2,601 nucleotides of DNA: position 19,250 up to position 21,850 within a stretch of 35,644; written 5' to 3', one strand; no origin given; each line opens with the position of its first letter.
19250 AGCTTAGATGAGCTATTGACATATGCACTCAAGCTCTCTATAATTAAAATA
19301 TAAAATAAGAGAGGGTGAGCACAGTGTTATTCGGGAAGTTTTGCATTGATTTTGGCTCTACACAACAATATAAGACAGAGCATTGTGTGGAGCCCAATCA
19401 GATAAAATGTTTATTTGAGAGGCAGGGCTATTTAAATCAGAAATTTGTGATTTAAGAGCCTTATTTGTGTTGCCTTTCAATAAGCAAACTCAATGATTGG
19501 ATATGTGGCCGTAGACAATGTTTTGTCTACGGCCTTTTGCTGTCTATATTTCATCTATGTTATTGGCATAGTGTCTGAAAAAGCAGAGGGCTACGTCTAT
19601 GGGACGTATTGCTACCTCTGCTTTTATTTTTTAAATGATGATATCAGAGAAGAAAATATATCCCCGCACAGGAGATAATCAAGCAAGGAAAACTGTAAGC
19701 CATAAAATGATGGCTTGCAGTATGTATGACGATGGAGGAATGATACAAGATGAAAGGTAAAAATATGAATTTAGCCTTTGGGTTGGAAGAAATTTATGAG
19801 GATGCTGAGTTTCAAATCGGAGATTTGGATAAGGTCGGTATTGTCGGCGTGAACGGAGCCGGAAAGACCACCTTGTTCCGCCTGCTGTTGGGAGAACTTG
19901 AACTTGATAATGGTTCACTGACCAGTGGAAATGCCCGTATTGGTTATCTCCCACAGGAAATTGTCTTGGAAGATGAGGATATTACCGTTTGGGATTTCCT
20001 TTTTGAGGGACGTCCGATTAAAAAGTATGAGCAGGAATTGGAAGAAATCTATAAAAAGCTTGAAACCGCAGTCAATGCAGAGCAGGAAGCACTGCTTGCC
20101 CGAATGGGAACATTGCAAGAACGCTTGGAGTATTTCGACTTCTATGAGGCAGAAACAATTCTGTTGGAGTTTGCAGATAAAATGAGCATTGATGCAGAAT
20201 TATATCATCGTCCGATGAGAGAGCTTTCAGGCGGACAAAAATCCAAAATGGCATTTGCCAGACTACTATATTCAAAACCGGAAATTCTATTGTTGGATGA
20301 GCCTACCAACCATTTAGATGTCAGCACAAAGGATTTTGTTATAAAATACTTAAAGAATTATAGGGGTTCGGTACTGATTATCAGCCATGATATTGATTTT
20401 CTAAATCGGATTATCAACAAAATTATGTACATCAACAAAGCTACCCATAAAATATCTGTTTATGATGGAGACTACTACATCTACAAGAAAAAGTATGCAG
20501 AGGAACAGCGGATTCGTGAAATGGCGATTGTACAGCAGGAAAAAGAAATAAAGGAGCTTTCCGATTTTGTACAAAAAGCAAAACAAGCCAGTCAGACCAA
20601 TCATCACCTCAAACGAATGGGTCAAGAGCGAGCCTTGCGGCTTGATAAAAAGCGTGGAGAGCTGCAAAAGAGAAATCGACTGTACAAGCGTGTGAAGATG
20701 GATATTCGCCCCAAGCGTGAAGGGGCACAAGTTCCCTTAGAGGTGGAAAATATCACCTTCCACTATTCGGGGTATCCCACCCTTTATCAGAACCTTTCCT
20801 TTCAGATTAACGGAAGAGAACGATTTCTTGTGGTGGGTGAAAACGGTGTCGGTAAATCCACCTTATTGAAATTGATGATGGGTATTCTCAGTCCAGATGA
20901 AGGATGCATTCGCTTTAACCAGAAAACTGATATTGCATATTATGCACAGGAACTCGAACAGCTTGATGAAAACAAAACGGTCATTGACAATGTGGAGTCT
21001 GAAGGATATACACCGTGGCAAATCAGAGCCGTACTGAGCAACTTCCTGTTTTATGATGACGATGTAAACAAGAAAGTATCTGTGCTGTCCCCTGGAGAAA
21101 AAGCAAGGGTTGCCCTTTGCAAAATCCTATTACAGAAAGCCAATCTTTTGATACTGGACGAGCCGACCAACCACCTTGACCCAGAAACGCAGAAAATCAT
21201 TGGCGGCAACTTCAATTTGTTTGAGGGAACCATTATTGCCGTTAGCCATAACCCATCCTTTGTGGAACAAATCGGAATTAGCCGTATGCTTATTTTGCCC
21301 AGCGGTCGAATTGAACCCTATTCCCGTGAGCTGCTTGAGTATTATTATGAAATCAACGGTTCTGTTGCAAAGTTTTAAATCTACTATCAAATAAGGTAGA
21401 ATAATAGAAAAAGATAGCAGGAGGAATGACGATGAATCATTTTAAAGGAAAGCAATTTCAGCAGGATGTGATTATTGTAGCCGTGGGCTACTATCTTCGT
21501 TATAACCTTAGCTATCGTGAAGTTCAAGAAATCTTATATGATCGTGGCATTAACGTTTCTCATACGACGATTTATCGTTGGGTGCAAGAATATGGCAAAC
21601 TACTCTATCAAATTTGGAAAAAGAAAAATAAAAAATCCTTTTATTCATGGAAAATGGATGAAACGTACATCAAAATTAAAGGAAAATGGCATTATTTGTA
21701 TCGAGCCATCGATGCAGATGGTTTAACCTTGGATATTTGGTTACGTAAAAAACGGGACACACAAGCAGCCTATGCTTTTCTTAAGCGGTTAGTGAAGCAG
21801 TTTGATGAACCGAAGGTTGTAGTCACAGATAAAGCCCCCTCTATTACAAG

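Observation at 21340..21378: C-terminus of the poxtA-like ABC-F is written by the IS1216 inverted repeat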

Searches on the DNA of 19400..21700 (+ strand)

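Call 6: search_dna_similar(query=window:19400-21700:+, collection=plasmids, mode=near, max_rows=40)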
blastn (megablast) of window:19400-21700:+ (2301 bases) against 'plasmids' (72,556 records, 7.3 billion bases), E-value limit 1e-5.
Records with a match: 1927; places in all: 7146; records where one place covers at least 80% of the query: 115.
Best place of each record, by identity: >=99% 1599; 95-99% 275; 90-95% 24; 80-90% 29.
By first word of the organism name: Enterococcus 1503; Lactococcus 208; Listeria 76; Ligilactobacillus 26; Staphylococcus 23; Streptococcus 17; Vagococcus 15; Pediococcus 15; Tetragenococcus 12; Latilactobacillus 9; and 12 more.
By predicted mobility (MOB-suite, as given by PLSDB): mobilizable 813; non-mobilizable 666; conjugative 448.
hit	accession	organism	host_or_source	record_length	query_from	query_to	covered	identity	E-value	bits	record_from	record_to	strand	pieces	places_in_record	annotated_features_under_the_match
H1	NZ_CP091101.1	Enterococcus faecium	pig,pure culture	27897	1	2301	100%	100.0%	0e+0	5130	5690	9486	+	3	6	poxtA: ABC-F type ribosomal protection protein PoxtA | IS6-like element IS1216 family transposase (x2)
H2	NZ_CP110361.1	Enterococcus faecium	nursery pig,cell culture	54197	1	2301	100%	100.0%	0e+0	5130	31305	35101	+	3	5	poxtA: ABC-F type ribosomal protection protein PoxtA | IS6-like element IS1216 family transposase (x2)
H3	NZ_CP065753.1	Enterococcus faecium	Homo sapiens,Digestive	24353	1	2301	100%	100.0%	0e+0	4886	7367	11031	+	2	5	poxtA: ABC-F type ribosomal protection protein PoxtA | IS6-like element IS1216 family transposase (x2)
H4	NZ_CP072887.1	Enterococcus faecium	stream/river surface water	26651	1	2301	100%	100.0%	0e+0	4886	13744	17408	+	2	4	poxtA: ABC-F type ribosomal protection protein PoxtA | IS6-like element IS1216 family transposase (x2)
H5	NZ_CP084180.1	Enterococcus faecium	Homo sapiens,hematoma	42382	1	2301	100%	100.0%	0e+0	4886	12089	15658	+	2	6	poxtA: ABC-F type ribosomal protection protein PoxtA | IS6-like element IS1216 family transposase (x2)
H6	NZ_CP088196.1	Enterococcus faecium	Sus scrofa domesticus,whole ...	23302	1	2301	100%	100.0%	0e+0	4886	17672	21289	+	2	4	poxtA: ABC-F type ribosomal protection protein PoxtA | IS6-like element IS1216 family transposase (x2)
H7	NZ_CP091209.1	Enterococcus faecium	Homo sapiens,whole organism,fecal sample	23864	1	2301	100%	100.0%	0e+0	4886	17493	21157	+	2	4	poxtA: ABC-F type ribosomal protection protein PoxtA | IS6-like element IS1216 family transposase (x2)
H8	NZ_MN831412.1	Enterococcus faecalis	-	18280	1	2301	100%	100.0%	0e+0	4886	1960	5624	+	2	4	poxtA: ABC-F type ribosomal protection protein PoxtA | IS6-like element IS1216 family transposase (x2) | hypothetical protein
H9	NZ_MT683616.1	Enterococcus hirae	-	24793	1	2301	100%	100.0%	0e+0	4886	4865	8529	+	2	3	poxtA: ABC-F type ribosomal protection protein PoxtA | IS6-like element IS1216 family transposase (x2) | hypothetical protein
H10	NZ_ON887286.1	Enterococcus hirae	-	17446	1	2301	100%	100.0%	0e+0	4886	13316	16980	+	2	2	poxtA: ABC-F type ribosomal protection protein PoxtA | IS6-like element IS1216 family transposase (x2) | hypothetical protein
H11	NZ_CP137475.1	Enterococcus faecium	Chicken,feces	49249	1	2301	100%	100.0%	0e+0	4886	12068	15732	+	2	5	poxtA: ABC-F type ribosomal protection protein PoxtA | IS6-like element IS1216 family transposase (x2)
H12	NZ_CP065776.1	Enterococcus faecium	Homo sapiens,urine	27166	1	2301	100%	100.0%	0e+0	4884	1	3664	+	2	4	poxtA: ABC-F type ribosomal protection protein PoxtA | IS6-like element IS1216 family transposase (x2)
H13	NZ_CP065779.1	Enterococcus faecium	Homo sapiens,Rectal swab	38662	1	2301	100%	100.0%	0e+0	4884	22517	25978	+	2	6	poxtA: ABC-F type ribosomal protection protein PoxtA (x2) | IS6-like element IS1216 family transposase (x2)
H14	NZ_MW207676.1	Enterococcus faecium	-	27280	1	2301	100%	100.0%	0e+0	4884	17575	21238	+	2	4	poxtA: ABC-F type ribosomal protection protein PoxtA | IS6-like element IS1216 family transposase (x2) | hypothetical protein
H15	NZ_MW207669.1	Enterococcus hirae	-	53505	1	2301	100%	100.0%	0e+0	4884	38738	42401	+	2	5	poxtA: ABC-F type ribosomal protection protein PoxtA | IS6-like element IS1216 family transposase (x2)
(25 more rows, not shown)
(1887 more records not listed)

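Call 36: search_dna_similar(query=L006:2952-3450:+, collection=plasmids, mode=near, max_rows=40)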
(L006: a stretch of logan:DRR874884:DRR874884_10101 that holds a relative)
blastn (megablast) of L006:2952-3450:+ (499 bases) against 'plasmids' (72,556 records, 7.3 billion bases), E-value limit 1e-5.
Records with a match: 27; places in all: 27; records where one place covers at least 80% of the query: 0.
Best place of each record, by identity: >=99% 27.
By first word of the organism name: Enterococcus 19; Campylobacter 6; Clostridioides 1; Streptococcus 1.
By predicted mobility (MOB-suite, as given by PLSDB): non-mobilizable 14; conjugative 12; mobilizable 1.
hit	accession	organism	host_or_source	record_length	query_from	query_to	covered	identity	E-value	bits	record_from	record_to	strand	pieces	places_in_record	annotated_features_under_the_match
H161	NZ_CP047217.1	Campylobacter coli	pig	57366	241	499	52%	100.0%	2e-132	479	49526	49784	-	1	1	cfr(C): 23S rRNA (adenine(2503)-C(8))-methyltransferase Cfr(C)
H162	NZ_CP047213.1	Campylobacter coli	pig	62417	241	499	52%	100.0%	2e-132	479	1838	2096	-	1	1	cfr(C): 23S rRNA (adenine(2503)-C(8))-methyltransferase Cfr(C)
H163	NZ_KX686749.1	Campylobacter coli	-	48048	241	499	52%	100.0%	2e-132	479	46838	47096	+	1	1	cfr(C): 23S rRNA (adenine(2503)-C(8))-methyltransferase Cfr(C)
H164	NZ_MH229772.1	Clostridioides difficile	Stool culture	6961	241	499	52%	100.0%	2e-132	479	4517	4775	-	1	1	cfr(C): 23S rRNA (adenine(2503)-C(8))-methyltransferase Cfr(C)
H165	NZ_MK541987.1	Campylobacter coli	-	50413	241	499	52%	100.0%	2e-132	479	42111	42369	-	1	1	cfr(C): 23S rRNA (adenine(2503)-C(8))-methyltransferase Cfr(C)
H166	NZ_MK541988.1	Campylobacter coli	-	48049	241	499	52%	100.0%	2e-132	479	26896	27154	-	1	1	cfr(C): 23S rRNA (adenine(2503)-C(8))-methyltransferase Cfr(C)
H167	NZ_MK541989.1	Campylobacter coli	-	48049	241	499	52%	100.0%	2e-132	479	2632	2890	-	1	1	cfr(C): 23S rRNA (adenine(2503)-C(8))-methyltransferase Cfr(C)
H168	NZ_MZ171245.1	Enterococcus gallinarum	-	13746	1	55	11%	100.0%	4e-19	102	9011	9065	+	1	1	ABC-F type ribosomal protection protein PoxtA2 | poxtA: Miscellaneous ABC-F subfamily ATP-binding cassette ribosomal ... | poxtA2: ABC-F type ribosomal protection protein PoxtA2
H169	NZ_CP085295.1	Enterococcus faecalis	pig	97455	1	55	11%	100.0%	4e-19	102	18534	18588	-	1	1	ABC-F type ribosomal protection protein PoxtA2 | poxtA: Miscellaneous ABC-F subfamily ATP-binding cassette ribosomal ... | poxtA2: ABC-F type ribosomal protection protein PoxtA2 | cfr(D): Cfr 23S ribosomal RNA methyltransferase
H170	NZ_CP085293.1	Enterococcus faecalis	beef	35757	1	55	11%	100.0%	4e-19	102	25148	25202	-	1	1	ABC-F type ribosomal protection protein PoxtA2 | poxtA: Miscellaneous ABC-F subfamily ATP-binding cassette ribosomal ... | poxtA2: ABC-F type ribosomal protection protein PoxtA2 | cfr(D): Cfr 23S ribosomal RNA methyltransferase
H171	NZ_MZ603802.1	Enterococcus faecalis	-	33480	1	55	11%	100.0%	4e-19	102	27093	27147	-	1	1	ABC-F type ribosomal protection protein PoxtA2 | poxtA: Miscellaneous ABC-F subfamily ATP-binding cassette ribosomal ... | poxtA2: ABC-F type ribosomal protection protein PoxtA2 | cfr(D): Cfr 23S ribosomal RNA methyltransferase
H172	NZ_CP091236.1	Enterococcus faecalis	Homo sapiens,whole organism,fecal sample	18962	1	55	11%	100.0%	4e-19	102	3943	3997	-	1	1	ABC-F type ribosomal protection protein PoxtA2 | poxtA: Miscellaneous ABC-F subfamily ATP-binding cassette ribosomal ... | poxtA2: ABC-F type ribosomal protection protein PoxtA2 | cfr(D): Cfr 23S ribosomal RNA methyltransferase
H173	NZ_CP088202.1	Enterococcus faecalis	Sus scrofa domesticus,whole ...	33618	1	55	11%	100.0%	4e-19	102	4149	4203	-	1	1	ABC-F type ribosomal protection protein PoxtA2 | poxtA: Miscellaneous ABC-F subfamily ATP-binding cassette ribosomal ... | poxtA2: ABC-F type ribosomal protection protein PoxtA2 | cfr(D): Cfr 23S ribosomal RNA methyltransferase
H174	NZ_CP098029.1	Enterococcus faecalis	chicken,mixed culture,stool swab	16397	1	55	11%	100.0%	4e-19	102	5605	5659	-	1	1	ABC-F type ribosomal protection protein PoxtA2 | poxtA: Miscellaneous ABC-F subfamily ATP-binding cassette ribosomal ... | poxtA2: ABC-F type ribosomal protection protein PoxtA2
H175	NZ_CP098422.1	Enterococcus faecalis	Goose,mixed culture,Anal swab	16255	1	55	11%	100.0%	4e-19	102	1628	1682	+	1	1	ABC-F type ribosomal protection protein PoxtA2 | poxtA: Miscellaneous ABC-F subfamily ATP-binding cassette ribosomal ... | poxtA2: ABC-F type ribosomal protection protein PoxtA2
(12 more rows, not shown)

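Call 50: search_dna_similar(query=window:21258-21457:+, collection=plasmids, mode=near, max_rows=10)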
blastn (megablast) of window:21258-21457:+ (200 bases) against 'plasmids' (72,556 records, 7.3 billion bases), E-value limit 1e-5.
Records with a match: 1886; places in all: 7034; records where one place covers at least 80% of the query: 111.
Best place of each record, by identity: >=99% 1448; 95-99% 427; 90-95% 10; 80-90% 1.
By first word of the organism name: Enterococcus 1501; Lactococcus 187; Listeria 73; Ligilactobacillus 23; Staphylococcus 23; Streptococcus 17; Vagococcus 15; Tetragenococcus 12; Latilactobacillus 8; Pediococcus 8; and 11 more.
By predicted mobility (MOB-suite, as given by PLSDB): mobilizable 785; non-mobilizable 657; conjugative 444.
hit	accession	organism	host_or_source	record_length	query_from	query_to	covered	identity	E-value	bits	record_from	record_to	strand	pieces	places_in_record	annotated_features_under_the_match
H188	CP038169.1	Enterococcus faecium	swine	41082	1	200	100%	100.0%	4e-100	370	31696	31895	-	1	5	poxtA: ABC-F type ribosomal protection protein PoxtA | IS6-like element IS1216 family transposase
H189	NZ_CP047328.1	Enterococcus faecium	animal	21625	1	200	100%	100.0%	4e-100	370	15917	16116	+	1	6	poxtA: ABC-F type ribosomal protection protein PoxtA | IS6-like element IS1216 family transposase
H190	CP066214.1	Enterococcus faecium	Homo sapiens,Digestive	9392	1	200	100%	100.0%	4e-100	370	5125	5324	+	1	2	poxtA: ABC-F type ribosomal protection protein PoxtA | IS6 family transposase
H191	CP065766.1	Enterococcus faecium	Homo sapiens,urine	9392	1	200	100%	100.0%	4e-100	370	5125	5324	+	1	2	poxtA: ABC-F type ribosomal protection protein PoxtA | IS6 family transposase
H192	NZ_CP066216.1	Enterococcus faecium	Homo sapiens,Digestive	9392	1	200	100%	100.0%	4e-100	370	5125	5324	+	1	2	poxtA: ABC-F type ribosomal protection protein PoxtA | IS6-like element IS1216 family transposase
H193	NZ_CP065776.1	Enterococcus faecium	Homo sapiens,urine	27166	1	200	100%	100.0%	4e-100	370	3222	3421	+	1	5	poxtA: ABC-F type ribosomal protection protein PoxtA | IS6-like element IS1216 family transposase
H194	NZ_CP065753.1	Enterococcus faecium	Homo sapiens,Digestive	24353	1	200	100%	100.0%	4e-100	370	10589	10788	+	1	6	poxtA: ABC-F type ribosomal protection protein PoxtA | IS6-like element IS1216 family transposase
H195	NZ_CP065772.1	Enterococcus faecium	Homo sapiens,Digestive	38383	1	200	100%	100.0%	4e-100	370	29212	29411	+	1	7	poxtA: ABC-F type ribosomal protection protein PoxtA | IS6-like element IS1216 family transposase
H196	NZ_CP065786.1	Enterococcus faecalis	Homo sapiens,Digestive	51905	1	200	100%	100.0%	4e-100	370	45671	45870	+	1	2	poxtA: ABC-F type ribosomal protection protein PoxtA | IS6-like element IS1216 family transposase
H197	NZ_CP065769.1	Enterococcus faecium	Homo sapiens,urine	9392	1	200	100%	100.0%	4e-100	370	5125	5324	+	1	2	poxtA: ABC-F type ribosomal protection protein PoxtA | IS6-like element IS1216 family transposase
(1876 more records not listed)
